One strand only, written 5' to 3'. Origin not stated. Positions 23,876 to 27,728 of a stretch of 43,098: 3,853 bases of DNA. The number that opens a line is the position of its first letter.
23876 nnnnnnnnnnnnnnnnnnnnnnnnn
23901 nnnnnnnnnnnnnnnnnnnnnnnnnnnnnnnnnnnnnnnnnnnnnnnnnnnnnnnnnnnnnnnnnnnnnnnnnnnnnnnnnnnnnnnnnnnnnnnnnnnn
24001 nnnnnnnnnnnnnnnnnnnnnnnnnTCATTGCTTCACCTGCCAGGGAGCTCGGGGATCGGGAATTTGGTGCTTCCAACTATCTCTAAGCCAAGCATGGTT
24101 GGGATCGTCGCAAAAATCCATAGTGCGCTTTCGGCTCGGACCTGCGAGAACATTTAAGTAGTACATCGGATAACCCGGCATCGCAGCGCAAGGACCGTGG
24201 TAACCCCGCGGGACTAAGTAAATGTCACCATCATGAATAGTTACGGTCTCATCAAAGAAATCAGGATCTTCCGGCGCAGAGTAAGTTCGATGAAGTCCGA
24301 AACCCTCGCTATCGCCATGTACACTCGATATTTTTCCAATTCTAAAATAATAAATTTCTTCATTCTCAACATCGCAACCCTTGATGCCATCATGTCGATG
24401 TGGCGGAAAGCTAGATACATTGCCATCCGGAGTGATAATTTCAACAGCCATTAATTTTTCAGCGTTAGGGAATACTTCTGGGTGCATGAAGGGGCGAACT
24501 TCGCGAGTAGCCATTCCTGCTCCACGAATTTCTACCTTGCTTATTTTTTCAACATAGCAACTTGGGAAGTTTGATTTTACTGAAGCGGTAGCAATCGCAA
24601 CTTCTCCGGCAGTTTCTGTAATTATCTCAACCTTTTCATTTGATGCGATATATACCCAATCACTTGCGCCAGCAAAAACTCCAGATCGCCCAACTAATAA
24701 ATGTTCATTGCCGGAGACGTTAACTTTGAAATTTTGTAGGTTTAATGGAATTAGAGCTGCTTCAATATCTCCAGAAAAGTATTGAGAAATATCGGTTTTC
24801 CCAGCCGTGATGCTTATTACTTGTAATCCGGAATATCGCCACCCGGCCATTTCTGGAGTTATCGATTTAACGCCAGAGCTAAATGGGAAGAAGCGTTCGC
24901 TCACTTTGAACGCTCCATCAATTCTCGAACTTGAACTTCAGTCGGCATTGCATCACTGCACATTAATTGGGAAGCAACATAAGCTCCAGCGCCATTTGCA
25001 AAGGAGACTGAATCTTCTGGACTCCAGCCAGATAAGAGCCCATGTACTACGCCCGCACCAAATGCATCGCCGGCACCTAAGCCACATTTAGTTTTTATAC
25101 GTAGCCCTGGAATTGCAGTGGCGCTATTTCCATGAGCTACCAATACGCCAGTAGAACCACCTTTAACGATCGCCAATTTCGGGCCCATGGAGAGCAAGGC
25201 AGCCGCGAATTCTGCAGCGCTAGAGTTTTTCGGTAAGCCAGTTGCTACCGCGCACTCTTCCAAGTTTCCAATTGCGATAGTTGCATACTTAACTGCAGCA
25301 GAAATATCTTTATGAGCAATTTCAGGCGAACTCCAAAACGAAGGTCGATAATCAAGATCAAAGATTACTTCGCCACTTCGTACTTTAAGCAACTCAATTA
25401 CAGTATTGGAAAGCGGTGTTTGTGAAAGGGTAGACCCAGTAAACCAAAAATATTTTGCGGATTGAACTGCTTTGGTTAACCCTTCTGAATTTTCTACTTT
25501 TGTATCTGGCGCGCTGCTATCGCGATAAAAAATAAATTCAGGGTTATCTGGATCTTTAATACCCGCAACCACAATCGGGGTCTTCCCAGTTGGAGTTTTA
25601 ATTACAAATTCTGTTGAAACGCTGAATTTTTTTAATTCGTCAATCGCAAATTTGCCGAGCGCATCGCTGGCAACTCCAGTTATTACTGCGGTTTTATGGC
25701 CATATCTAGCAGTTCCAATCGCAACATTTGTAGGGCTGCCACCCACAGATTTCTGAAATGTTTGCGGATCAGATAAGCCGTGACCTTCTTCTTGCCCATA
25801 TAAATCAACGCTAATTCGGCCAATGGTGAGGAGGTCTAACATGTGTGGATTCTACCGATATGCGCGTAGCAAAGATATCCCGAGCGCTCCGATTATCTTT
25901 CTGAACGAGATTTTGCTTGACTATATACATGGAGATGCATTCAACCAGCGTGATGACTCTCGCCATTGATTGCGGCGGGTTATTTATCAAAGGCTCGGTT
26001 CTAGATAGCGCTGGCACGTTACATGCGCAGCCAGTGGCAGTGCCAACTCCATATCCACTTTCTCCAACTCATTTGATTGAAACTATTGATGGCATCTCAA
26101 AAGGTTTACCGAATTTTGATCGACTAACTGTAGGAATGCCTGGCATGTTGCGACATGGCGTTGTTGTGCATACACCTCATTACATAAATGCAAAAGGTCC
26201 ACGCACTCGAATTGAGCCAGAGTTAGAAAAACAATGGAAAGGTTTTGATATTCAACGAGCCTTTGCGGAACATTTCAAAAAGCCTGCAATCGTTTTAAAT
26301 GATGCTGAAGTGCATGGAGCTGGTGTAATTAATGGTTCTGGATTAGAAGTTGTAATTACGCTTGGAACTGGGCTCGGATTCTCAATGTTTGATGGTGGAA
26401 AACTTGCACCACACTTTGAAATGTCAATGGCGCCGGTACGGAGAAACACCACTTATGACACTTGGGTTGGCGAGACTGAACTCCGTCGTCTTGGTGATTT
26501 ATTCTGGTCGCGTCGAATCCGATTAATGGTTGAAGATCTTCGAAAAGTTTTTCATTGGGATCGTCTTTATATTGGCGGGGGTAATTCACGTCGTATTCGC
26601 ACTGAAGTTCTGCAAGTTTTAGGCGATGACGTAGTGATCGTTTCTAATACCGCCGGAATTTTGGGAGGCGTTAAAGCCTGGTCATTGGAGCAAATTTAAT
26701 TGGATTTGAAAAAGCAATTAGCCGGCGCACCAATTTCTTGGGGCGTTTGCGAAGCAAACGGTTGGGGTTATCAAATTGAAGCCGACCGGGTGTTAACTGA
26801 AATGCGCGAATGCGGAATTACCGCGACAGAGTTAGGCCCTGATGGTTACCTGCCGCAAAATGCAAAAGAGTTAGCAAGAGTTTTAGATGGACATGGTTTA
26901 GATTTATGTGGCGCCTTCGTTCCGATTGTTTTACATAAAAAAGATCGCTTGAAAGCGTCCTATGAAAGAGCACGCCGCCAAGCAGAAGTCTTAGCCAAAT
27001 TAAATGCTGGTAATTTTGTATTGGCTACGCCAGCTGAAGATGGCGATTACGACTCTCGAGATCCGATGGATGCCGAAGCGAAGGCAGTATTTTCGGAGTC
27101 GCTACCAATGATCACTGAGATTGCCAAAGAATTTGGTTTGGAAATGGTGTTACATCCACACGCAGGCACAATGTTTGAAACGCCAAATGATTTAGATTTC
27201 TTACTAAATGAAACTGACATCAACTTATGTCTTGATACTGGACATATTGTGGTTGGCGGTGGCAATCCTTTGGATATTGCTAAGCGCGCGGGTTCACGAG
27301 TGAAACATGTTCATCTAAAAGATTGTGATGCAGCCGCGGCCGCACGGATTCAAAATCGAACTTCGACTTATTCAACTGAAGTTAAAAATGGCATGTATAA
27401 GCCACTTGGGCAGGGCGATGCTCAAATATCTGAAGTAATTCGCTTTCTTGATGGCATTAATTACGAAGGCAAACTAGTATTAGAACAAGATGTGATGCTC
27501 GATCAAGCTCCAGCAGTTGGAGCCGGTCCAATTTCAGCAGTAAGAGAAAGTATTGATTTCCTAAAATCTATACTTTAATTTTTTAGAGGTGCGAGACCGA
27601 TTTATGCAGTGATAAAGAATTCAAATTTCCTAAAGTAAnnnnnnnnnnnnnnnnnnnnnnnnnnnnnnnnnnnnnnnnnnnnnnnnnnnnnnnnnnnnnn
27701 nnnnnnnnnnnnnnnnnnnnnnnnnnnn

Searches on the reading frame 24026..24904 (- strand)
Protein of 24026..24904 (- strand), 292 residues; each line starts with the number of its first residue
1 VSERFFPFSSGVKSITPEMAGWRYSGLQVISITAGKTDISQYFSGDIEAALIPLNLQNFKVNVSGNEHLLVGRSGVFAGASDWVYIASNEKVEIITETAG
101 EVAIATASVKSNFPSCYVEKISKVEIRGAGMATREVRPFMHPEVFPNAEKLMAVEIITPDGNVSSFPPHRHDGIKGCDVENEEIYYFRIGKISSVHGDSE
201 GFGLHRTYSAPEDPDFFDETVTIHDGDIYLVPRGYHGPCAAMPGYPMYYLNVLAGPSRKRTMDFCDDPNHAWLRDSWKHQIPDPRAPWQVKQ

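Call 7: search_protein_families(library=pfam, proteins=[window:24026-24904:-], max_evalue=0.001)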
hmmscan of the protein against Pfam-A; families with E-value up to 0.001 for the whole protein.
window:24026-24904:- (292 aa): 1 family
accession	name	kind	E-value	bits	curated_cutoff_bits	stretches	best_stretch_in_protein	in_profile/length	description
PF04962.18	KduI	-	1.5e-62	211.8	23.9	1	12-273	15-262/262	KduI/IolB family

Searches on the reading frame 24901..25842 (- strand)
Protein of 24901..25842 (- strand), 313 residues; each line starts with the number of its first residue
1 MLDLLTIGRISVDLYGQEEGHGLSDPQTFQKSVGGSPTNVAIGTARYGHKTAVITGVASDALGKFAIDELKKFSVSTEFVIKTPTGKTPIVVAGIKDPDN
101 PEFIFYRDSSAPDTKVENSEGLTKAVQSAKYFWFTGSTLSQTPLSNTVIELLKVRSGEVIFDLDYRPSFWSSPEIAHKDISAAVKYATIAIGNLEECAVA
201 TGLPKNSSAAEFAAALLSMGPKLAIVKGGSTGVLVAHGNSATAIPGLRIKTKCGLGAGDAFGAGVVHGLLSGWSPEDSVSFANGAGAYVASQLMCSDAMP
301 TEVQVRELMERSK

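Call 7: search_protein_families(library=pfam, proteins=[window:24901-25842:-], max_evalue=0.001)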
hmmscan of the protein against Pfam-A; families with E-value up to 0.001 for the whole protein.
window:24901-25842:- (313 aa): 2 families
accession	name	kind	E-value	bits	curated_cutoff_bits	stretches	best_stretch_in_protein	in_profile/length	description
PF00294.29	PfkB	-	6.7e-44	150.9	25.8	1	2-301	2-301/302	pfkB family carbohydrate kinase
PF08543.17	Phos_pyr_kin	-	2.7e-07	30.7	27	1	181-283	114-225/246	Phosphomethylpyrimidine kinase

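Call 40: search_protein_families(library=ncbifam, proteins=[window:24901-25842:-], max_evalue=0.01)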
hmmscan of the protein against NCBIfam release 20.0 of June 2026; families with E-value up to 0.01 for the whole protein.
window:24901-25842:- (313 aa): 23 families
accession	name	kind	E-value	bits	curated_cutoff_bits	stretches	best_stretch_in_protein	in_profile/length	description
TIGR04382.1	myo_inos_iolC_N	equivalog_domain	1.8e-90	303.4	300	1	2-308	2-308/309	5-dehydro-2-deoxygluconokinase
NF047869.1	myo_kin_aldol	exception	1.3e-44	152.6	600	1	2-310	7-332/586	bifunctional 5-dehydro-2-deoxygluconokinase/5-dehydro-2-deoxyphosphogluconate aldolase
NF006957.1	PRK09434.1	equivalog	2.9e-28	99.2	450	1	27-287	20-284/302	fructokinase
NF041633.1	trifunc_aldol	exception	7.8e-24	84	700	2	5-206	245-448/580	KHG/KDPG aldolase/sugar kinase fusion protein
TIGR02152.1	D_ribokin_bact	equivalog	1.4e-23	83.7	299.65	2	181-306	170-297/298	ribokinase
NF049991.1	TagKinase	equivalog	8.8e-23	80.6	420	1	5-293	11-299/321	tagatose kinase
NF040938.1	KDG_KDGal_kin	equivalog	2.4e-22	79.4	400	1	5-309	2-303/305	bifunctional 2-dehydro-3-deoxygluconokinase/2-dehydro-3-deoxygalactonokinase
NF041332.1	KDG_KDGal_kin_Halo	equivalog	9.1e-22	77.9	440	1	1-309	1-310/320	bifunctional 2-dehydro-3-deoxygluconokinase/2-dehydro-3-deoxygalactonokinase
NF053626.1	RibKinHalex1628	equivalog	1.8e-17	63.8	330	1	27-310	31-292/293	ATP-dependent ribose-1-phosphate kinase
NF052444.1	DhDoxglucKinKdgK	equivalog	3.6e-16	59.4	400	1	27-284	18-284/303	2-dehydro-3-deoxygluconokinase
NF008353.0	PRK11142.1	equivalog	1.2e-15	57.8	341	1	27-311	32-305/307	ribokinase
TIGR03168.1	1-PFK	subfamily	7.4e-12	44.8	216.4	1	30-296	31-288/305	hexose kinase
NF041134.1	R1P_kin_Thcocales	equivalog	8.2e-11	41.8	500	1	225-282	197-255/291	ADP-dependent ribose-1-phosphate kinase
TIGR03828.1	pfkB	equivalog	3.7e-10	39.3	292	1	30-294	31-286/305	1-phosphofructokinase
NF007321.0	PRK09813.1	equivalog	3.8e-10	39.7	247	2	27-98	17-87/261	fructoselysine 6-kinase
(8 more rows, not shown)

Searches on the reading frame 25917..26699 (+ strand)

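Call 7: search_protein_families(library=pfam, proteins=[window:25917-26699:+], max_evalue=0.001)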
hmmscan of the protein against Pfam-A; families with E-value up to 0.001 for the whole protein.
window:25917-26699:+ (260 aa): 1 family
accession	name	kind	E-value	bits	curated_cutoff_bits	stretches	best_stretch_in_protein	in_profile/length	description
PF00480.26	ROK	-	2.6e-07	30.9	22.9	1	15-163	2-144/294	ROK family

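Call 40: search_protein_families(library=ncbifam, proteins=[window:25917-26699:+], max_evalue=0.01)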
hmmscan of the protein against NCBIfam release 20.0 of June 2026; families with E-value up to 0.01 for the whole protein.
window:25917-26699:+ (260 aa): 4 families
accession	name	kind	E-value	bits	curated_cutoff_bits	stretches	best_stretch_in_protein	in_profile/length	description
NF045942.1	PolPhglucPhase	equivalog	9.3e-22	77.9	250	1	14-252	2-238/242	polyphosphate--glucose phosphotransferase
TIGR00744.1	ROK_glcA_fam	subfamily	7.3e-07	28.7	260.35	1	15-163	1-145/318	ROK family glucokinase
NF003461.0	PRK05082.1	subfamily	0.00068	19.1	283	1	13-133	2-109/291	N-acetylmannosamine kinase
NF047821.1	NactlManKinNanK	equivalog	0.0017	18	450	1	13-163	2-143/288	N-acetylmannosamine kinase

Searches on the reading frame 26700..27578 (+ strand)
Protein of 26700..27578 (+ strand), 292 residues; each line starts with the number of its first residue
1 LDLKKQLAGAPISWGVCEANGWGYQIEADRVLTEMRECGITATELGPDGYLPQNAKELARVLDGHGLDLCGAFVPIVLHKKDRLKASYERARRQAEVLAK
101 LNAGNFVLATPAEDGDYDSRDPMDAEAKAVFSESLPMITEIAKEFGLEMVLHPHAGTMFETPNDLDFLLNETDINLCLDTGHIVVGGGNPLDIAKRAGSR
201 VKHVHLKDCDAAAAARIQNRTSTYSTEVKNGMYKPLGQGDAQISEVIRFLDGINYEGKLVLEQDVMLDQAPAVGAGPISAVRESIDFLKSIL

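Call 7: search_protein_families(library=pfam, proteins=[window:26700-27578:+], max_evalue=0.001)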
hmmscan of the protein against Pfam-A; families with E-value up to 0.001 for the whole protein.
window:26700-27578:+ (292 aa): 1 family
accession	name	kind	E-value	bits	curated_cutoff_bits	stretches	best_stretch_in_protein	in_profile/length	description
PF01261.30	AP_endonuc_2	-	3.1e-26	93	31.1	1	34-290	3-248/249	Xylose isomerase-like TIM barrel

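Call 40: search_protein_families(library=ncbifam, proteins=[window:26700-27578:+], max_evalue=0.01)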
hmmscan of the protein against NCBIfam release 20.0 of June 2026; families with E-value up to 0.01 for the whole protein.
window:26700-27578:+ (292 aa): 2 families
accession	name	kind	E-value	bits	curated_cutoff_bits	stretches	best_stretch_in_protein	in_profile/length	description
TIGR04379.1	myo_inos_iolE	equivalog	9e-44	150.2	290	1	6-272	3-271/290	myo-inosose-2 dehydratase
NF041277.1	coba_remo_CbiR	equivalog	2.9e-13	49.9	105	1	44-262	34-233/249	cobamide remodeling phosphodiesterase CbiR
